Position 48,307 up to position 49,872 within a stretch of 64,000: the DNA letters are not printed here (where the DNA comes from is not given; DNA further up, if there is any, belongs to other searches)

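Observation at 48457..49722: Orphan helical protein with two glycine-zipper hydrophobic hairpins in an AT-rich islet: candidate pore-forming or membrane-remodelling effector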

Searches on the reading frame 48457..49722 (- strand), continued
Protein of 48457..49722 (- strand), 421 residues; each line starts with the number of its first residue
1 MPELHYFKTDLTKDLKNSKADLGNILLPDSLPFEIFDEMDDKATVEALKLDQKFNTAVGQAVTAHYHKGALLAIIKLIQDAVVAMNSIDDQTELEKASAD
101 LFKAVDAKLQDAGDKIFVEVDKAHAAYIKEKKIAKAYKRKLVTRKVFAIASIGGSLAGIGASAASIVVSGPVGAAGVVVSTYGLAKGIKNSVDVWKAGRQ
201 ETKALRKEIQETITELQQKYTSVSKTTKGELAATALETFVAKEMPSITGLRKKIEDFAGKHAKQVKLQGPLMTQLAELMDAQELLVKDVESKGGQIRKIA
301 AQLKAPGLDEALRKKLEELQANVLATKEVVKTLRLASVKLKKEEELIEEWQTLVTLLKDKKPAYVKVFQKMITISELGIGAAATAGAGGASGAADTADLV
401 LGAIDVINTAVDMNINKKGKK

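Call 24: search_protein_families(library=pfam, proteins=[P0008, P0007, P0006, P0002, P0004, P0005, P0009, P0012, P0016, P0014], max_evalue=1)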
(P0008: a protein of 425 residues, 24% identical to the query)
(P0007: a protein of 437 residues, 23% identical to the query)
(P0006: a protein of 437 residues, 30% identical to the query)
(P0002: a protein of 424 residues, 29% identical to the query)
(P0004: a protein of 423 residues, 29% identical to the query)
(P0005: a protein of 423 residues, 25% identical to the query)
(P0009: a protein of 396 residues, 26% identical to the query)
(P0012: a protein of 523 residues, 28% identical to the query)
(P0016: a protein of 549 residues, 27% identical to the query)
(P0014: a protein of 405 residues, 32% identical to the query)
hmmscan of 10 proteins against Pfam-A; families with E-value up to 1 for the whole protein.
P0008 (425 aa): 25 families
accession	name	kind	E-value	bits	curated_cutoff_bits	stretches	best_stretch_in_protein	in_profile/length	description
PF25764.1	KIF21A_4th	-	1.6e-06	28.3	33.1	1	279-374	57-153/183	KIF21A-like domain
PF11559.13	ADIP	-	2.7e-05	24.7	34.3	1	278-350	75-147/151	Afadin- and alpha -actinin-Binding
PF04912.19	Dynamitin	-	0.00034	20.5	31.8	1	281-375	93-184/396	Dynamitin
PF16535.10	T3SSipB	-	0.0011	19.7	31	1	255-345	64-148/155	Type III cell invasion protein SipB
PF05010.19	TACC_C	-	0.0086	16.3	29.9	1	282-351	67-139/201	Transforming acidic coiled-coil-containing protein (TACC), C-terminal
PF03938.19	OmpH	-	0.0099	16.5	32.4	1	277-354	20-91/141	Outer membrane protein (OmpH-like)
PF06160.17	EzrA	-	0.0099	14.7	39.6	1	196-332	301-428/557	Septation ring formation regulator, EzrA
PF16034.10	JAKMIP_CC3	-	0.065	13.3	30.2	1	280-319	105-144/200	JAKMIP CC3 domain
PF25135.1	DUF7822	-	0.094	13.1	27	0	182-222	49-89/140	Domain of unknown function (DUF7822)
PF13768.12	VWA_3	-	0.095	13.2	27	1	166-265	23-116/155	von Willebrand factor type A domain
PF01519.22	DUF16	-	0.096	13.6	40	0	255-332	34-97/104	Protein of unknown function DUF16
PF05823.17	Gp-FAR-1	-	0.14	13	29.2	1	194-329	21-135/149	Nematode fatty acid retinoid binding protein (Gp-FAR-1)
PF07926.17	TPR_MLP1_2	-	0.14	12.6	36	1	290-367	1-78/129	TPR/MLP1/MLP2-like protein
PF06103.16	DUF948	-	0.16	12.6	37.2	0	204-238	22-56/89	Bacterial protein of unknown function (DUF948)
PF18879.6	EspA_EspE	-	0.21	12.5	27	1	355-414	16-77/84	EspA/EspE family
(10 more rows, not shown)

P0007 (437 aa): 7 families
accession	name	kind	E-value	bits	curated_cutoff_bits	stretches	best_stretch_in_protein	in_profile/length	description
PF09384.15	UTP15_C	-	0.0041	17.3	33.1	1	58-120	77-139/147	UTP15 C terminal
PF24999.1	LAMB4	-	0.047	14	27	0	283-323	6-46/66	Laminin subunit beta-4-like domain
PF13245.12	AAA_19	-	0.076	13.6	25.1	0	252-317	24-72/134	AAA domain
PF05388.16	Carbpep_Y_N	-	0.094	13.5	25.8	1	180-258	27-106/127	Carboxypeptidase Y pro-peptide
PF01700.22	Orbi_VP3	-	0.1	10.7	27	1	290-336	90-136/887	Orbivirus VP3 (T2) protein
PF04102.17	SlyX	-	0.49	11.5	30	0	254-307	3-56/67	SlyX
PF06013.18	WXG100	-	0.66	10.7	27.3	0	187-222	5-40/86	Proteins of 100 residues with WXG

P0006 (437 aa): 7 families
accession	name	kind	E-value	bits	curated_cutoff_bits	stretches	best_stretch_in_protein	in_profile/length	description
PF13676.11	TIR_2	-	0.016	16.1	28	1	200-239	38-77/122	TIR domain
PF08354.15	Fas1-AflB-like_hel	-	0.028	13.8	25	1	35-96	291-350/353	Fatty acid synthase subunit beta/Fas1-like, helical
PF23854.1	DUF7217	-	0.09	12.9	29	1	222-294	110-181/238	Domain of unknown function (DUF7217)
PF05008.21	V-SNARE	-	0.2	12.6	25.9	0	198-239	4-44/92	Vesicle transport v-SNARE protein N-terminus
PF01519.22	DUF16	-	0.25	12.3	40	0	203-279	22-80/104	Protein of unknown function DUF16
PF00808.29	CBFD_NFYB_HMF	-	0.25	12.1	21.4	1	403-436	16-49/65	Histone-like transcription factor (CBF/NF-Y) and archaeal histone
PF09969.14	DUF2203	-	0.34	12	24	0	278-352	20-80/122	Uncharacterized conserved protein (DUF2203)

P0002 (424 aa): 4 families
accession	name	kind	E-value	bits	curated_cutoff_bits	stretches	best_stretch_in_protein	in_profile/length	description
PF04108.17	ATG17_like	-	0.0013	18.7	43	1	185-370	54-203/355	Autophagy protein ATG17-like domain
PF07798.16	CCDC90-like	-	0.0064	16.8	33.5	1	189-247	74-131/175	Coiled-coil domain-containing protein 90-like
PF04791.21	LMBR1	-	0.034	13.4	31.9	1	176-314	184-318/510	LMBR1-like membrane protein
PF01337.24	Barstar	-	0.052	14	23.4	1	330-367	13-50/96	Barstar (barnase inhibitor)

P0004 (423 aa): 7 families
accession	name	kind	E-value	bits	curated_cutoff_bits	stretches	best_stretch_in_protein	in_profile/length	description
PF06103.16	DUF948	-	7.6e-06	26.5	37.2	2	309-366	25-82/89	Bacterial protein of unknown function (DUF948)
PF04088.18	Peroxin-13_N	-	0.057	14.1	22.3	1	245-330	49-129/146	Peroxin 13, N-terminal region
PF04108.17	ATG17_like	-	0.07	13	43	1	100-361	121-277/355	Autophagy protein ATG17-like domain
PF20990.2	DUF2207_C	-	0.071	13.2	33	1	79-182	80-178/247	Predicted membrane protein (DUF2207) C-terminal domain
PF23735.1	KIF9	-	0.08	13.5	31.9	0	316-367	12-61/140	Kinesin-like protein KIF9 domain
PF25055.1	DUF7792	-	0.29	11.7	27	0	181-222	8-49/120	Domain of unknown function (DUF7792)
PF20667.3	Sec10_N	-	0.72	10.4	27.4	0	285-352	17-84/118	Exocyst complex component Sec10, N-terminal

P0005 (423 aa): 6 families
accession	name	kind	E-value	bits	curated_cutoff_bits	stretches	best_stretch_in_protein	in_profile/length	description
PF06791.18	TMP_2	-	0.0078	16.4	30.2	1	125-282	47-195/208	Prophage tail length tape measure protein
PF18181.6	SLATT_1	-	0.098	13.1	26.3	1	131-213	16-97/122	SMODS and SLOG-associating 2TM effector domain 1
PF20669.3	Exo70_N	-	0.14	12.9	23.9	1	273-326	26-69/83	Exocyst complex component Exo70 N-terminal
PF13327.11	T3SS_LEE_assoc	-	0.17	12.3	25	1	294-369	17-92/162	Type III secretion system subunit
PF05377.16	FlaC_arch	-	0.48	11.3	27.8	0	190-213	16-39/55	Flagella accessory protein C (FlaC)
PF01519.22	DUF16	-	0.86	10.6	40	0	245-298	44-97/104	Protein of unknown function DUF16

P0009 (396 aa): 6 families
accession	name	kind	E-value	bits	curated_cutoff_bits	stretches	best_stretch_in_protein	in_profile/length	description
PF15011.11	CA109-like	-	0.0053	17.1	27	1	263-314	50-101/161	Ribosome biogenesis protein C1orf109-like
PF06330.16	TRI5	-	0.066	12.5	25.2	1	62-125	5-69/362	Trichodiene synthase (TRI5)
PF25673.1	Terminase_7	-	0.11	12.9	27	1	96-137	74-117/139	Phage terminase small subunit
PF16737.10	PHF12_MRG_bd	-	0.29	11.2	27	1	18-31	18-31/40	PHD finger protein 12 MRG binding domain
PF16750.11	HK_sensor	-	0.34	11.6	30.5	1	90-134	2-46/110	Sensor domain of 2-component histidine kinase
PF06419.17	COG6_N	-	0.78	10.3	27.4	0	266-341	13-88/114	Conserved oligomeric complex COG6, N-terminal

P0012 (523 aa): 7 families
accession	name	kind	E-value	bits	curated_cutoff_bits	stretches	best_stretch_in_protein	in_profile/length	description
PF15175.11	SPATA24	-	0.012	15.9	27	1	383-463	65-144/182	Spermatogenesis-associated protein 24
PF04103.21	CD20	-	0.024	15.1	27.9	1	245-319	28-99/156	CD20-like family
PF15611.11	EH_Signature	-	0.11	12.2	27.5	1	301-439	25-157/423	EH_Signature domain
PF05377.16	FlaC_arch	-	0.13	13.1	27.8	0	443-467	1-25/55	Flagella accessory protein C (FlaC)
PF05478.16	Prominin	-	0.3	9.6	34.3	1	384-486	330-430/799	Prominin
PF06009.19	Laminin_II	-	0.46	10.9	33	0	394-471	12-88/138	Laminin Domain II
PF11239.13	DUF3040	-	0.7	10.6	24.7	0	247-298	40-82/84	Protein of unknown function (DUF3040)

P0016 (549 aa): 5 families
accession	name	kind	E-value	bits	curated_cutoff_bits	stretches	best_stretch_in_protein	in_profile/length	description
PF20072.4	DUF6468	-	0.0076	16.8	26.9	0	200-245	4-49/76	Domain of unknown function (DUF6468)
PF01640.23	Peptidase_C10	-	0.15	12.7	26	1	15-94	66-140/194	Peptidase C10 family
PF14716.13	HHH_8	-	0.16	12.8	30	0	212-234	27-49/73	Helix-hairpin-helix domain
PF13870.11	CCDC113_CCDC96_CC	-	0.16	12.1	31.6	2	429-481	82-134/177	CCDC113/CCDC96, coiled-coil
PF06103.16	DUF948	-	0.18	12.4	37.2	0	12-50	49-87/89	Bacterial protein of unknown function (DUF948)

P0014 (405 aa): 10 families
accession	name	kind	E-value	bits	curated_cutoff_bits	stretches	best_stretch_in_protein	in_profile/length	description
PF04108.17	ATG17_like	-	0.0029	17.6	43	2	158-320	19-193/355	Autophagy protein ATG17-like domain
PF19220.6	Rod_CreS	-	0.011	15.2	100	1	241-340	16-120/359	Crescentin, rod domain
PF15676.10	S6OS1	-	0.018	14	27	1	236-322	144-230/557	Six6 opposite strand transcript 1 family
PF04048.20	Sec8_N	-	0.06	13.7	26.8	1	222-284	64-125/142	Exocyst complex component Sec8 N-terminal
PF16566.10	CREPT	-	0.27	11.7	29.3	1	192-273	45-125/147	Cell-cycle alteration and expression-elevated protein in tumour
PF01934.22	HepT-like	-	0.28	11.3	23.5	0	272-330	2-58/120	Ribonuclease HepT-like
PF01764.32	Lipase_3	-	0.38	11.1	22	0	175-221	23-69/140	Lipase (class 3)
PF06103.16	DUF948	-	0.46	11.1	37.2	0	170-213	15-58/89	Bacterial protein of unknown function (DUF948)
PF14942.11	Muted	-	0.53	10.9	26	1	221-312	48-135/146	Organelle biogenesis, Muted-like protein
PF10157.14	BORCS6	-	0.55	10.9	35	0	247-302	45-101/101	BLOC-1-related complex sub-unit 6 C-terminal helix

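Call 27: find_encoding_contigs(protein=P0008, flank=10000)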
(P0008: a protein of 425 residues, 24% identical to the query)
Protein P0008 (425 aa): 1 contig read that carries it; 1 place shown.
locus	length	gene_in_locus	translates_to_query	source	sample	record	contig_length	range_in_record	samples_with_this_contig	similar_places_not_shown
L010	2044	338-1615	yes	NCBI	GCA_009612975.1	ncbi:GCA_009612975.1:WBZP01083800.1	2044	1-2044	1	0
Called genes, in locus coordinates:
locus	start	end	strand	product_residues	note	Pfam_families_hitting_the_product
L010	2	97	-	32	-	?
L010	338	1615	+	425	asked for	PF25764:KIF21A_4th (weak)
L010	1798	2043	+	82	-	?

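Call 28: find_encoding_contigs(protein=P0002, flank=10000, max_places=4)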
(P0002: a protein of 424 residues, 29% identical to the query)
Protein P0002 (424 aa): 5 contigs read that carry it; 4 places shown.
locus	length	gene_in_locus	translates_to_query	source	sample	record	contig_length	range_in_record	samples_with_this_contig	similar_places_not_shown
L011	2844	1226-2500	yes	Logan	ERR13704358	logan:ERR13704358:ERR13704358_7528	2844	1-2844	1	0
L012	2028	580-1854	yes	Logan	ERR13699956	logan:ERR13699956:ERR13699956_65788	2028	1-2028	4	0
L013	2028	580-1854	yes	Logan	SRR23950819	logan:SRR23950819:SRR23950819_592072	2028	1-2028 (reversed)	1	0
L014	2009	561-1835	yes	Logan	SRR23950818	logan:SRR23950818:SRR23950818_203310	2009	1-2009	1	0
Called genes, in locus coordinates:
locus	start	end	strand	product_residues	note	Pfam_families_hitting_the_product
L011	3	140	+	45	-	?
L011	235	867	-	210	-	-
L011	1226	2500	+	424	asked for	-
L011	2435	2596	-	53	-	-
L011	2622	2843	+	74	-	?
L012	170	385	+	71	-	-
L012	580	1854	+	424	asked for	-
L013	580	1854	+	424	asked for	-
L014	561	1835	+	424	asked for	-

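Call 29: find_encoding_contigs(protein=P0004, flank=10000, max_places=4)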
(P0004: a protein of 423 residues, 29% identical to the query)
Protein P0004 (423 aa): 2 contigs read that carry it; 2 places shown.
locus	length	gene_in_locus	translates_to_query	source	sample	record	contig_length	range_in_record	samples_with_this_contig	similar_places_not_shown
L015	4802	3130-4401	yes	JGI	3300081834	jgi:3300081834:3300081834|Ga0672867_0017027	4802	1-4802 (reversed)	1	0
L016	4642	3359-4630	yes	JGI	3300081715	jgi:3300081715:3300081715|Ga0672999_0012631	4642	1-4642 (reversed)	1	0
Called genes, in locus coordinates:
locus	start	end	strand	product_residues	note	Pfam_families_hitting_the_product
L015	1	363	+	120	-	?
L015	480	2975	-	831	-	PF00486:Trans_reg_C, PF13191:AAA_16 (weak), PF13401:AAA_22, PF25872:HTH_77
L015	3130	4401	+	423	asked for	PF06103:DUF948 (faint)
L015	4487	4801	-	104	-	?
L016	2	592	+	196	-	?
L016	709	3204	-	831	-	PF00486:Trans_reg_C, PF13191:AAA_16 (weak), PF13401:AAA_22, PF25872:HTH_77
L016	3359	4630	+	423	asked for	PF06103:DUF948 (faint)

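Call 39: list_cluster_members(proteins=[P0002, P0004, P0005, P0006, P0007, P0008, P0009, P0010, P0011, P0012])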
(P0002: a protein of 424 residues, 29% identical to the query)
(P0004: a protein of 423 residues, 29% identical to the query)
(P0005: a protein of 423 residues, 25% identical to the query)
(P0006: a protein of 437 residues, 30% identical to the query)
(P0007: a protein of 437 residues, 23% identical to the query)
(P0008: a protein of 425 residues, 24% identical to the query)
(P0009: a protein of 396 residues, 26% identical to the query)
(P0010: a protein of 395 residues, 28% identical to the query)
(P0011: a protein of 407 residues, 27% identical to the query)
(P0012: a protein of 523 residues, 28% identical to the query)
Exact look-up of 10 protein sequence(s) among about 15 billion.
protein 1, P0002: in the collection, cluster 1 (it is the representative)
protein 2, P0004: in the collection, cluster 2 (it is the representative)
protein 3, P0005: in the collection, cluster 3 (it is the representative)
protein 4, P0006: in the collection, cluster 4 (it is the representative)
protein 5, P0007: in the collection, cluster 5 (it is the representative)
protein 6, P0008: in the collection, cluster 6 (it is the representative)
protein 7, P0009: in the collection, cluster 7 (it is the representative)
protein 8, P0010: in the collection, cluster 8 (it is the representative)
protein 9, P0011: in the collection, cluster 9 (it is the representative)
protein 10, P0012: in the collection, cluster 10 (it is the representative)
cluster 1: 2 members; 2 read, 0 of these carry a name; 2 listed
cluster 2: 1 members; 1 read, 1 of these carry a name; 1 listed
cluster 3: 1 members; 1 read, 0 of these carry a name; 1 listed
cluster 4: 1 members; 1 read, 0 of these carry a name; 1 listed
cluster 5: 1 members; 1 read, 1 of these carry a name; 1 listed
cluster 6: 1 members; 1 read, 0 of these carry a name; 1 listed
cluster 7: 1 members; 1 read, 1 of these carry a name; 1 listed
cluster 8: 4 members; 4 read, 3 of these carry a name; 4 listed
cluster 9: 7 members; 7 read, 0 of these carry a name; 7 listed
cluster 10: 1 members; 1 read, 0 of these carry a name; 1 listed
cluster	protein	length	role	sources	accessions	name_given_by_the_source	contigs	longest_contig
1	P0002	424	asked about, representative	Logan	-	-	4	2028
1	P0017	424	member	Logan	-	-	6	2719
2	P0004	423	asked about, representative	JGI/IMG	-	hypothetical protein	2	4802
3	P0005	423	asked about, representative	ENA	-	-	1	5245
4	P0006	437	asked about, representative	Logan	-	-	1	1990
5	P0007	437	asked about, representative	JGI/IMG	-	hypothetical protein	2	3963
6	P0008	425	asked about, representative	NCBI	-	-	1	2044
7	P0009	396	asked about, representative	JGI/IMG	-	hypothetical protein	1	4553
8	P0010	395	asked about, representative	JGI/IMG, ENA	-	-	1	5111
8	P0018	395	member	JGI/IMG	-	hypothetical protein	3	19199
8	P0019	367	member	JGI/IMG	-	hypothetical protein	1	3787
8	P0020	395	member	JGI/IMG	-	hypothetical protein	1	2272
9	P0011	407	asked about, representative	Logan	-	-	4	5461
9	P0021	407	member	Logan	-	-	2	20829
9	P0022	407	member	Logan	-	-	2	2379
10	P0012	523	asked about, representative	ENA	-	-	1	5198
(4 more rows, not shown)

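Call 40: find_encoding_contigs(protein=P0018, flank=10000, max_places=3)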
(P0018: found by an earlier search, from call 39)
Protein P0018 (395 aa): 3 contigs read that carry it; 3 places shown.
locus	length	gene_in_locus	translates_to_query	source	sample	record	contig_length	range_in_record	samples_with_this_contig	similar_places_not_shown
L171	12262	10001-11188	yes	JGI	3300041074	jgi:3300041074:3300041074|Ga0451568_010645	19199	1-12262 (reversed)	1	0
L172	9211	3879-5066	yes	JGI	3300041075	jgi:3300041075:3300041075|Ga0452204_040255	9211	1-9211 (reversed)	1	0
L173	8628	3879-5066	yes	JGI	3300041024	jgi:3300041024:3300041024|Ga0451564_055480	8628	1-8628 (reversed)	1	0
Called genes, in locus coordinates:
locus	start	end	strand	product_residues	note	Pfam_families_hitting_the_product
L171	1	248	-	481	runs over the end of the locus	PF14321:DUF4382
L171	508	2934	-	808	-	-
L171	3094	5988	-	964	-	PF01564:Spermine_synth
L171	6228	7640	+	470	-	PF00884:Sulfatase, PF01663:Phosphodiest (weak)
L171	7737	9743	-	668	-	PF11845:Tll0287-like, PF00512:HisKA, PF02518:HATPase_c, PF00072:Response_reg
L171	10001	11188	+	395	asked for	-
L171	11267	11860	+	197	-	-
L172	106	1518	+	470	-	PF00884:Sulfatase, PF01663:Phosphodiest (weak)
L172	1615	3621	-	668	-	PF11845:Tll0287-like, PF00512:HisKA, PF02518:HATPase_c, PF00072:Response_reg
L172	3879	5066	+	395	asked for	-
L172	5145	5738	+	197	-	-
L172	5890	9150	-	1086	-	PF04151:PPC (faint), PF14339:DUF4394 (faint)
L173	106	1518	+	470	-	PF00884:Sulfatase, PF01663:Phosphodiest (weak)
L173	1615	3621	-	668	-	PF11845:Tll0287-like, PF00512:HisKA, PF02518:HATPase_c, PF00072:Response_reg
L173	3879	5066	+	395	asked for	-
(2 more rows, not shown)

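Call 41: find_encoding_contigs(protein=P0021, flank=10000, max_places=3)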
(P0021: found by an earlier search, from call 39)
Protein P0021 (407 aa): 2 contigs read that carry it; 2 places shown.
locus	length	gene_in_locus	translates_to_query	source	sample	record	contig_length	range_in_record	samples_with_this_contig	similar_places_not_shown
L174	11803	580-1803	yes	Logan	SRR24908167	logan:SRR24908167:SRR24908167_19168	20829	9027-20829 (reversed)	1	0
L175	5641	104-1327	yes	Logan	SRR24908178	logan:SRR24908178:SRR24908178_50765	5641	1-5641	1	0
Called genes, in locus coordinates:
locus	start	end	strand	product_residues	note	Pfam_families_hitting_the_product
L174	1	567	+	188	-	?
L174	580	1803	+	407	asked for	PF04108:ATG17_like (faint)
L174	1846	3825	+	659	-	PF05591:T6SS_VipA (weak), PF05943:VipB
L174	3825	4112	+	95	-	-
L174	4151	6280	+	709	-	PF05954:Phage_GPD, PF04717:Phage_base_V, PF20093:DUF6484 (weak), PF22178:Gp5_trimer_C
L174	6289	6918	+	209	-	PF22011:DUF6931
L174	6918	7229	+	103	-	PF05488:PAAR_motif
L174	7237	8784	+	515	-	PF16697:Yop-YscD_cpl (weak), PF00498:FHA, PF20232:T6SS_FHA_C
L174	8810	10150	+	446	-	PF05936:T6SS_VasE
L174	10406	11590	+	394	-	PF09850:DotU, PF00691:OmpA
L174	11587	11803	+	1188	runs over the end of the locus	PF14331:IcmF-related_N, PF06761:IcmF-related, PF21070:IcmF_helical, PF06744:IcmF_C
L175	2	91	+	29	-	?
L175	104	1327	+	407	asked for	PF04108:ATG17_like (faint)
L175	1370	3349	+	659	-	PF05591:T6SS_VipA (weak), PF05943:VipB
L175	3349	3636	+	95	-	-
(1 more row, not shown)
